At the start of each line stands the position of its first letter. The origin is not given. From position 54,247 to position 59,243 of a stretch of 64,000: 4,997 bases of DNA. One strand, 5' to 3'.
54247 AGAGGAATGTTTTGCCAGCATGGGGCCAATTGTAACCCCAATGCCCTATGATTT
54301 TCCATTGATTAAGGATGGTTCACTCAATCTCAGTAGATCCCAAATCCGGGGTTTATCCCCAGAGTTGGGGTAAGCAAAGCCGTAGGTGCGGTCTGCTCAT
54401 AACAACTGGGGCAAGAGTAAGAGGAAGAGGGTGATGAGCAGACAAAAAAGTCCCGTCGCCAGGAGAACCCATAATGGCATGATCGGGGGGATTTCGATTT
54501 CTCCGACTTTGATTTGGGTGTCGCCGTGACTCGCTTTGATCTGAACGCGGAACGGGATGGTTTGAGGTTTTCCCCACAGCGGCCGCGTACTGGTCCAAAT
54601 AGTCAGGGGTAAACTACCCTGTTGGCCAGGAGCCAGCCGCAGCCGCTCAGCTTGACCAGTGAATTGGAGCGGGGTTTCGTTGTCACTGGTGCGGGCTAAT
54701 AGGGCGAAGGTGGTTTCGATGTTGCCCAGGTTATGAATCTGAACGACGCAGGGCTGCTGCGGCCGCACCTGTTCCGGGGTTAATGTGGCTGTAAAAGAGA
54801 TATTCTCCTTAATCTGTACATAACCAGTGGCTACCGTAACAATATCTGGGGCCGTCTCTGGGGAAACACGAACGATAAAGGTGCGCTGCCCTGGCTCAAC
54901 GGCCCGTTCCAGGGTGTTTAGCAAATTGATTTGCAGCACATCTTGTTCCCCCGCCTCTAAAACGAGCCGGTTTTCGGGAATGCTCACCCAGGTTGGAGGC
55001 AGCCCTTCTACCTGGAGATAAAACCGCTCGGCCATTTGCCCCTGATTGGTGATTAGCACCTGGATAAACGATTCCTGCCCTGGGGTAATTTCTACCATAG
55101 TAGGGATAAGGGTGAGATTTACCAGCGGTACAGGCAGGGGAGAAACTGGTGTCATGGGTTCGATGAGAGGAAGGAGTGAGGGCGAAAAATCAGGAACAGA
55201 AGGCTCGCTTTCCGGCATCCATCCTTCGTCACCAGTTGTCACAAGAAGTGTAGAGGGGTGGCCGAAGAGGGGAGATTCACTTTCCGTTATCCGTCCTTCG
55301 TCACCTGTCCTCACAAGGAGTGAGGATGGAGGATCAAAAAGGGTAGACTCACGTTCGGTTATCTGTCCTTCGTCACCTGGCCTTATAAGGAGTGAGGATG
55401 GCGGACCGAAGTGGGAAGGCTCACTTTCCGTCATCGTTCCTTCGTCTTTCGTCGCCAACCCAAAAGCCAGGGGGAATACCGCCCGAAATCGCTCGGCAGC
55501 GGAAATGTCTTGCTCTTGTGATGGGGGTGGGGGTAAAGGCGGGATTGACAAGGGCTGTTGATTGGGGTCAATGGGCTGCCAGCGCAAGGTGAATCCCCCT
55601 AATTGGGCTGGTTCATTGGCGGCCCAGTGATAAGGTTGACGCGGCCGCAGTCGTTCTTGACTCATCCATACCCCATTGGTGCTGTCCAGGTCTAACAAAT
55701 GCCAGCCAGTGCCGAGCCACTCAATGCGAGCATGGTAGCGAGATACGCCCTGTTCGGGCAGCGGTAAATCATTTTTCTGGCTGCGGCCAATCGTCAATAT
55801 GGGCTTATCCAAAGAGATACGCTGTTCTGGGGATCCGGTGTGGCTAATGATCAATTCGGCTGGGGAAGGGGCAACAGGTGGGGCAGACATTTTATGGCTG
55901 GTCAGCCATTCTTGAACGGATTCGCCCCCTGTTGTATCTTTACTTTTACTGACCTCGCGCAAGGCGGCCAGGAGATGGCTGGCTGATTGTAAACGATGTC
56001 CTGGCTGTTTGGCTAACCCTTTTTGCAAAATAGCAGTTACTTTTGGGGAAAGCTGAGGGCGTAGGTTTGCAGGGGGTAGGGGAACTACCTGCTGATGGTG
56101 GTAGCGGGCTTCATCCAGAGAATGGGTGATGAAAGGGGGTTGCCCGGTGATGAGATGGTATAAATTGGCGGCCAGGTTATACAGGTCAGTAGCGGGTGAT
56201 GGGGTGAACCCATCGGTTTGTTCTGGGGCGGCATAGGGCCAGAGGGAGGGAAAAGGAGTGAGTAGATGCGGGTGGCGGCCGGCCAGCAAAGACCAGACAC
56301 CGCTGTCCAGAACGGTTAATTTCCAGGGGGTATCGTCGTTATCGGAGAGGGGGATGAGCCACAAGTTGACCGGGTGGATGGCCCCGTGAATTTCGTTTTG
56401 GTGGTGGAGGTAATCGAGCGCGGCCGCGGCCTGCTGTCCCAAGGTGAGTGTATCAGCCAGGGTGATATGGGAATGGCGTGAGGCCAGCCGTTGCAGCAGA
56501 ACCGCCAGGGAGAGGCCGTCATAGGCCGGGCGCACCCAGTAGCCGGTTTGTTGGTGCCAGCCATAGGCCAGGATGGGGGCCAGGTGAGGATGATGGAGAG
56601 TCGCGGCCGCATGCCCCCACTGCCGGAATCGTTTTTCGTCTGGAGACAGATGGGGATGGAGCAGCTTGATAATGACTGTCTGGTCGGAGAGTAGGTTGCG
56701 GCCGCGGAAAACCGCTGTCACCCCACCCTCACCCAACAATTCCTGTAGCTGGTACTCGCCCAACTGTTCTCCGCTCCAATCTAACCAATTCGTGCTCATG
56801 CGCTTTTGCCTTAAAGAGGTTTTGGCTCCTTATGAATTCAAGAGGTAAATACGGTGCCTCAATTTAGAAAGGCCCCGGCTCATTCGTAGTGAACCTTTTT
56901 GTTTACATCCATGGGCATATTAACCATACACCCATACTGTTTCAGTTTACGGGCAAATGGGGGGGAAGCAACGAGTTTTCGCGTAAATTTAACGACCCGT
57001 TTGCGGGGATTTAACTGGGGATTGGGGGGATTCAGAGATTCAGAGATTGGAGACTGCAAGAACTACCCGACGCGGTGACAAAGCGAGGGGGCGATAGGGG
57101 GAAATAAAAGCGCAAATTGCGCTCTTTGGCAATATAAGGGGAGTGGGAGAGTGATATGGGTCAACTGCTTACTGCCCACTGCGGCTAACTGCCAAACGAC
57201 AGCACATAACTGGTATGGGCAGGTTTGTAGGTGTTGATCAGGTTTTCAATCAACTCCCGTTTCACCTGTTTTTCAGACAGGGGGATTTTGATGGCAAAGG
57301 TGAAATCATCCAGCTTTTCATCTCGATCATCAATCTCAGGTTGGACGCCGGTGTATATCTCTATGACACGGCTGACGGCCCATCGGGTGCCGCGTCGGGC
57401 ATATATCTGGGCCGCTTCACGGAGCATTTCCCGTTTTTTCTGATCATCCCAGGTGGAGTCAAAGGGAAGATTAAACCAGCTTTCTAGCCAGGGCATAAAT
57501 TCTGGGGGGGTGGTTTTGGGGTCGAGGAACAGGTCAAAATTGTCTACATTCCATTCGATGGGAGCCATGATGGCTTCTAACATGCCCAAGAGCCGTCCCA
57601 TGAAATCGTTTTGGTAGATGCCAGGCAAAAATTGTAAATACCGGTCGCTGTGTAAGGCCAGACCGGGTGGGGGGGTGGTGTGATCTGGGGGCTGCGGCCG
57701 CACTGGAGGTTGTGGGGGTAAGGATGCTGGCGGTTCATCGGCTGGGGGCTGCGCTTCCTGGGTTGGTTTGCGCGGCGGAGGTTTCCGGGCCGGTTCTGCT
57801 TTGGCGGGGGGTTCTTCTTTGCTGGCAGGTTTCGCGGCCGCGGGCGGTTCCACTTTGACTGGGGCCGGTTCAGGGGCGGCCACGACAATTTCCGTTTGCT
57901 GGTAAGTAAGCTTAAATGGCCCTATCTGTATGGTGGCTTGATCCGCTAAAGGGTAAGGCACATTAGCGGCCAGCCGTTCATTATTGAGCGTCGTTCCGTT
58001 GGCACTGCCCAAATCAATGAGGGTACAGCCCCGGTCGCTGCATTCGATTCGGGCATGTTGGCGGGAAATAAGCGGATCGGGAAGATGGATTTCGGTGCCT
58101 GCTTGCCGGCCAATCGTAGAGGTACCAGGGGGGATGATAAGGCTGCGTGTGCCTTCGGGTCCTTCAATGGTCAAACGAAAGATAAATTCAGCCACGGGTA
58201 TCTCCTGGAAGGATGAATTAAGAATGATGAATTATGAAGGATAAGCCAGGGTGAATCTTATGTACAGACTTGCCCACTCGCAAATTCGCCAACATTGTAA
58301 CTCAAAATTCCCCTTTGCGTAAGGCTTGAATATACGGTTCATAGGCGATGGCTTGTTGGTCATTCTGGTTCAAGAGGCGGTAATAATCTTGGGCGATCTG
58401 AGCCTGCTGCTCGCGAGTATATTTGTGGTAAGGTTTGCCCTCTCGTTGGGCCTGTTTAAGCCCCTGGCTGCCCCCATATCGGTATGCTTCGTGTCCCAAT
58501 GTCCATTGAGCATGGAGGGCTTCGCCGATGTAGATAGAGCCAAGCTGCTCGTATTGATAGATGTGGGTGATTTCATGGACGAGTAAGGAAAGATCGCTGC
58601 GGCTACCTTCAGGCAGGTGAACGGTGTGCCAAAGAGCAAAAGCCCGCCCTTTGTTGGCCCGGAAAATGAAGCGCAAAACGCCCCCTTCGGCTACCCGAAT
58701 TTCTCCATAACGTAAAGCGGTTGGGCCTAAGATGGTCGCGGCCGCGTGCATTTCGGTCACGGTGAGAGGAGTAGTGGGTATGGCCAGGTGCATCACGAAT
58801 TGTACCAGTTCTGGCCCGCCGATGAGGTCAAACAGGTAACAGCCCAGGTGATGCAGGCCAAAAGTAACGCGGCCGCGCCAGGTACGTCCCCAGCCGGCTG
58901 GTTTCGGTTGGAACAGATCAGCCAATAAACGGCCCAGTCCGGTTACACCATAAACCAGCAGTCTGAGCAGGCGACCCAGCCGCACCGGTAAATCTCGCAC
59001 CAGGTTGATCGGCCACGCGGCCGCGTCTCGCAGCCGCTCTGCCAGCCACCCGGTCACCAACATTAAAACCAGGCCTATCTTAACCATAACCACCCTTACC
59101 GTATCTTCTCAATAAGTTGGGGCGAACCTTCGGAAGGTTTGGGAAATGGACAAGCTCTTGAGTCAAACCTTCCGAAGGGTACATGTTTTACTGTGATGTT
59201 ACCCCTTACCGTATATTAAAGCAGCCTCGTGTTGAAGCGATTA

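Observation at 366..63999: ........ (the NotI site) behaves as a highly iterated palindrome: about 119 copies in 64 kb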

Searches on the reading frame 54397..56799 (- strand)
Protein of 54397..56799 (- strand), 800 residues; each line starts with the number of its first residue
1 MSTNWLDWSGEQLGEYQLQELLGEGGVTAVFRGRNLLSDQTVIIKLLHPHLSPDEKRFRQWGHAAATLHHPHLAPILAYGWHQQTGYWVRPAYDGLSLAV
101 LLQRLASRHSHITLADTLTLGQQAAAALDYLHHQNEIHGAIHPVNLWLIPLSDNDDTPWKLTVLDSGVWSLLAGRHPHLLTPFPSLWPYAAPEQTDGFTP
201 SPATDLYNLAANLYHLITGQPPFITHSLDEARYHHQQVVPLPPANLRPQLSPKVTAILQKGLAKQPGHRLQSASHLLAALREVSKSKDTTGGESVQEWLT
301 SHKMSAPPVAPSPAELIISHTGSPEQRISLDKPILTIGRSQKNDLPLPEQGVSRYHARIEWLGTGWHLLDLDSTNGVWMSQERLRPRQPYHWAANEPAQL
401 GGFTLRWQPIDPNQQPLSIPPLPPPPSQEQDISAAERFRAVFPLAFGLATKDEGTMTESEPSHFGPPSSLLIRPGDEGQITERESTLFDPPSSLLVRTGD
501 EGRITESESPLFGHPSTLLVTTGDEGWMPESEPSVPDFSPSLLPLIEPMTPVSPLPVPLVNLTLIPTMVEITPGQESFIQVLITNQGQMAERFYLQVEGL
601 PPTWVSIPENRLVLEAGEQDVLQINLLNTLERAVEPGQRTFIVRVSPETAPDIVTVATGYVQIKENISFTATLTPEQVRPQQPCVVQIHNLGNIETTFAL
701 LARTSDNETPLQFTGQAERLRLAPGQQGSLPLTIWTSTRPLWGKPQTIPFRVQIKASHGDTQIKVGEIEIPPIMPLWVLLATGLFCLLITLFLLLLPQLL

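Call 26: search_protein_families(library=pfam, proteins=[window:54397-56799:-], max_evalue=0.00001)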
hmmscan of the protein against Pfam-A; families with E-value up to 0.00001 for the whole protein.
window:54397-56799:- (800 aa): 4 families
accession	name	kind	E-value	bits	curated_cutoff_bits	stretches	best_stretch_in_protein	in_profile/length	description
PF00069.31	Pkinase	-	2.4e-16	60.4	31.7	1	16-274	1-255/263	Protein kinase domain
PF00498.31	FHA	-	3.7e-14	53.3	20.7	1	336-390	2-56/67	FHA domain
PF07714.23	PK_Tyr_Ser-Thr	-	3.4e-12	46.7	23.1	1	17-270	2-249/258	Protein tyrosine and serine/threonine kinase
PF16697.10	Yop-YscD_cpl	-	7.3e-08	33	33.2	1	328-406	12-89/94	Inner membrane component of T3SS, cytoplasmic domain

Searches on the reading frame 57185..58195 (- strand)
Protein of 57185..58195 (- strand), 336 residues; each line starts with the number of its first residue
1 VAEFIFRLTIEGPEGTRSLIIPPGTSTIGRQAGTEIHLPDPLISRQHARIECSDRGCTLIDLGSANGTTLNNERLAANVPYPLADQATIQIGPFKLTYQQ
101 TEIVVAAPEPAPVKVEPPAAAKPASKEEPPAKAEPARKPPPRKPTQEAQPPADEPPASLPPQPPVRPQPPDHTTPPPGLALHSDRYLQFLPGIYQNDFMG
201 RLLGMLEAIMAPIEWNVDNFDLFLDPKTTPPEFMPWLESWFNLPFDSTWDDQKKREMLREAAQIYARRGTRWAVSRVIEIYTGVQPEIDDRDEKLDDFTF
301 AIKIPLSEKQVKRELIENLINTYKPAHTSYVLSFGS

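Call 26: search_protein_families(library=pfam, proteins=[window:57185-58195:-], max_evalue=0.00001)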
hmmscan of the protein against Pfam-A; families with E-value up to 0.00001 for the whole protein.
window:57185-58195:- (336 aa): 4 families
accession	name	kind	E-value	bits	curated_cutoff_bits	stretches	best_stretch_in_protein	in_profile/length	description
PF00498.31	FHA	-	5.4e-18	65.6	20.7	1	27-92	2-67/67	FHA domain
PF09684.15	Tail_P2_I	-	1e-17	64.8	20.6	1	205-326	11-138/139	Phage tail protein (Tail_P2_I)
PF16697.10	Yop-YscD_cpl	-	1e-12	48.6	33.2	1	10-99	3-91/94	Inner membrane component of T3SS, cytoplasmic domain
PF10076.14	Phage_Mu_Gp48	-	9.4e-07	29.2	37.4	1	187-334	4-149/150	Bacteriophage Mu-like, Gp48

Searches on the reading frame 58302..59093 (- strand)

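Call 26: search_protein_families(library=pfam, proteins=[window:58302-59093:-], max_evalue=0.00001)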
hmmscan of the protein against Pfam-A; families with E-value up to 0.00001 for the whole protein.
window:58302-59093:- (263 aa): 0 families

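Call 63: search_protein_families(library=pfam, proteins=[window:58302-59093:-], max_evalue=0.01)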
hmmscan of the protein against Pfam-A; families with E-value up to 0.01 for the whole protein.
window:58302-59093:- (263 aa): 1 family
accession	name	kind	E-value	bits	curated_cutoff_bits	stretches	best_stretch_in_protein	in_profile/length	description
PF13699.11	eCIS_core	-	0.00044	20.8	22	1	130-183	19-77/79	eCIS core domain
